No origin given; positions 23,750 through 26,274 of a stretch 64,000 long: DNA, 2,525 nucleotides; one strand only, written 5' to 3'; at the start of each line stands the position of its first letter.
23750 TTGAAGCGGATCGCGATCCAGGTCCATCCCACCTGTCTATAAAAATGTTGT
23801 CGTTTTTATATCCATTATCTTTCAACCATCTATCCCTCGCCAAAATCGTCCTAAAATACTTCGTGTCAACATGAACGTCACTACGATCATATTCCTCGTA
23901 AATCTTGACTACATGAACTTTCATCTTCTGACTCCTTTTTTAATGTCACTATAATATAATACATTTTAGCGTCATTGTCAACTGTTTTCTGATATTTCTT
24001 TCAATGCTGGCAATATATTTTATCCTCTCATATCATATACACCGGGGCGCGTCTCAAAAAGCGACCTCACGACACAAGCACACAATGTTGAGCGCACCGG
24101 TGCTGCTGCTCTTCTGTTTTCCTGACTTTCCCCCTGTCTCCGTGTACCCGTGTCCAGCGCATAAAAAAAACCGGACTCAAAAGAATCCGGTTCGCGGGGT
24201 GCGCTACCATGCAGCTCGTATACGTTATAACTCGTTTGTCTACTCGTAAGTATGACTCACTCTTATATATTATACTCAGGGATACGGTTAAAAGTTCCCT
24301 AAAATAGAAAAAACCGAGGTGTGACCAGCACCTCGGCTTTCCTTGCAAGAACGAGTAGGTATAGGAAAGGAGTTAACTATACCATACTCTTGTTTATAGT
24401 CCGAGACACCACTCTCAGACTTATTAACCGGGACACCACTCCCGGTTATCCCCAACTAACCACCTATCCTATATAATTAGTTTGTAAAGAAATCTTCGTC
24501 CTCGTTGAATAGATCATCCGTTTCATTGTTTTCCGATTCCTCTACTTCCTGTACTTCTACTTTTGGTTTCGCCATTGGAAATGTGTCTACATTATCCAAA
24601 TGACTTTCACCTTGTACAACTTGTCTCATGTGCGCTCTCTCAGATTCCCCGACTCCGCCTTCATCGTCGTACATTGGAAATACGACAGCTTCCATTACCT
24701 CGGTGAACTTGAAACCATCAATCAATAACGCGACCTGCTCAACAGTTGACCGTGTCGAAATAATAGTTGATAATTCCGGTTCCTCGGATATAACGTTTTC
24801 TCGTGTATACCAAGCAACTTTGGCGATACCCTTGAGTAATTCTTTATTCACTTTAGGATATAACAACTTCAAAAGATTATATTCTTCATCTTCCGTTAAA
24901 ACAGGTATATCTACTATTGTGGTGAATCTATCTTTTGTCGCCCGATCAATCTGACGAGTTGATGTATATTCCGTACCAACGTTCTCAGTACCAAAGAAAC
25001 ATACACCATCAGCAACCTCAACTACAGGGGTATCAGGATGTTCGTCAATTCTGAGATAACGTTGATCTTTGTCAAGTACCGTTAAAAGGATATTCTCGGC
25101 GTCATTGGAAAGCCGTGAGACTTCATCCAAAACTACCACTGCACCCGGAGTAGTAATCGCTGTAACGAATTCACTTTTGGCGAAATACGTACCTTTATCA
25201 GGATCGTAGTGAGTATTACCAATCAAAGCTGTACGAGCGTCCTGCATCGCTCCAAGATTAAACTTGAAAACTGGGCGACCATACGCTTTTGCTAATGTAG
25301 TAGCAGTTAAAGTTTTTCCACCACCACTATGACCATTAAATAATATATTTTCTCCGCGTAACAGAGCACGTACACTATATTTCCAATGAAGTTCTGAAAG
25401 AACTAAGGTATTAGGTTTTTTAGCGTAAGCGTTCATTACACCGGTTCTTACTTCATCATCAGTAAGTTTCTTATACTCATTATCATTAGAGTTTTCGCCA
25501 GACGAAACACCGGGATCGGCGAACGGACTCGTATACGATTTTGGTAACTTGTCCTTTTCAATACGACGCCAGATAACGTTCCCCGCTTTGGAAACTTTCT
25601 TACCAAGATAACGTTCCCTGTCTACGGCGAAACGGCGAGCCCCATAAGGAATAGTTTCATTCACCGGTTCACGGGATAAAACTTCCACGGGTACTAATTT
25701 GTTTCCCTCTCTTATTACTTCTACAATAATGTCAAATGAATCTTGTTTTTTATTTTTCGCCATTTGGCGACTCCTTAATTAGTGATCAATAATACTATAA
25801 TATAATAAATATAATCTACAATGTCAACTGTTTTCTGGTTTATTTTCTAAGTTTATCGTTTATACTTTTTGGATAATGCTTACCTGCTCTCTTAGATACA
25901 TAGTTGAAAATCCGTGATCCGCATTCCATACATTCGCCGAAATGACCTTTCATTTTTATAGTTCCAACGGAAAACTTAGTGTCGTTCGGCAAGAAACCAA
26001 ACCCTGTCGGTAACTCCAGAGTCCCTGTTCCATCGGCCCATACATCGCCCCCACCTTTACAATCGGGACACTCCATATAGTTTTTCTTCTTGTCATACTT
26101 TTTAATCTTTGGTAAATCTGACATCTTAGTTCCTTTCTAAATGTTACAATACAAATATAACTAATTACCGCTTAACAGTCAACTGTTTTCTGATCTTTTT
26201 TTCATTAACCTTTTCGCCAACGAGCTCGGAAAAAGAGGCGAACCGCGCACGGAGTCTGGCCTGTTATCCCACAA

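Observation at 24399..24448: Twin hairpins with identical GUGGUG loops and different stems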

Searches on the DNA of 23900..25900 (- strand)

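Call 8: search_dna_similar(query=window:23900-25900:-, collection=phages, mode=near, max_rows=30)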
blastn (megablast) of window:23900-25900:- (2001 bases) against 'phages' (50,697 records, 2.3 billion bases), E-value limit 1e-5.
No match.

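Call 27: search_rna_families(source=window, start=24150, end=24600, threshold=evalue, max_evalue=10)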
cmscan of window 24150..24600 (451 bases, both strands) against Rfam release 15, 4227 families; matches with E-value up to 10: 3.
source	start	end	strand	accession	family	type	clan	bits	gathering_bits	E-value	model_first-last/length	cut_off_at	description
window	24272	24400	-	RF02972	engA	Cis-reg;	-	15.4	46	1.4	1-101/101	no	engA RNA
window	24404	24465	+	RF01876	MIAT_exon5_2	Gene; lncRNA;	-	12.5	75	2.4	1-83/83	no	Myocardial infarction associated transcript exon 5 conserved region 2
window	24546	24569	-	RF02248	Six3os1_3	Gene; lncRNA;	-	9.1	40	8.6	52-75/75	no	Six3os1 conserved region 3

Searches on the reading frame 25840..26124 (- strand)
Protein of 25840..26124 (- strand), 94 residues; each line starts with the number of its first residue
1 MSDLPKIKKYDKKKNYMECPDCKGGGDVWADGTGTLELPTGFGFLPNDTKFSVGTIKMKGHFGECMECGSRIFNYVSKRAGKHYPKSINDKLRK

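Call 9: search_protein_families(library=pfam, proteins=[window:25840-26124:-])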
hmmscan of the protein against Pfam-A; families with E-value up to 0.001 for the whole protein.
window:25840-26124:- (94 aa): 1 family
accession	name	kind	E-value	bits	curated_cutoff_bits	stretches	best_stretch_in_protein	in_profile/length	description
PF23455.1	DUF7129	-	0.00068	19.8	30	0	60-74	25-39/45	Domain of unknown function (DUF7129)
